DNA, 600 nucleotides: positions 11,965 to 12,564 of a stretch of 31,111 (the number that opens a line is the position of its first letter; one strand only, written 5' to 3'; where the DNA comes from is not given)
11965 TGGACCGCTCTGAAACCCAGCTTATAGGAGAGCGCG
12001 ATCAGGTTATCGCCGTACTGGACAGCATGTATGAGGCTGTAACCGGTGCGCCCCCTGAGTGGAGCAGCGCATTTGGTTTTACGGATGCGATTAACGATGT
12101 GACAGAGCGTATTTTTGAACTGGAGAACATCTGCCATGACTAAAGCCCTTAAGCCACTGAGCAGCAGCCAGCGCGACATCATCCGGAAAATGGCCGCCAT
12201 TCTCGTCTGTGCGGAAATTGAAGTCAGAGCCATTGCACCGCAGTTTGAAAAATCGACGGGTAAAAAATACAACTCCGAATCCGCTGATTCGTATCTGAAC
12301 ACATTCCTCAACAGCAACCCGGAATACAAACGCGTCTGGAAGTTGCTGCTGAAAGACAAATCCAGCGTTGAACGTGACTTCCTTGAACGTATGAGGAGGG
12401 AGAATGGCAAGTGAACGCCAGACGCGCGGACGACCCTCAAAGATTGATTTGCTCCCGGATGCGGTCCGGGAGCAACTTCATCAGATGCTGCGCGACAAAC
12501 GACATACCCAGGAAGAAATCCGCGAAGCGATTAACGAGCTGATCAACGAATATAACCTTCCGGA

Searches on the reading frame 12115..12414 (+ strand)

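Call 53: search_protein_families(library=pfam, proteins=[window:12115-12414:+], max_evalue=0.01)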
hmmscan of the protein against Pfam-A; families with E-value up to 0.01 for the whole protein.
window:12115-12414:+ (99 aa): 0 families

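Call 76: search_protein_families(library=phrogs, proteins=[window:12115-12414:+], max_evalue=0.001)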
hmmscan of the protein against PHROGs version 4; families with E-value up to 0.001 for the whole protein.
window:12115-12414:+ (99 aa): 1 family
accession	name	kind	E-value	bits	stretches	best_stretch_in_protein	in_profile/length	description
phrog_8988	-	unknown function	2e-46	156.9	1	8-98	1-91/92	-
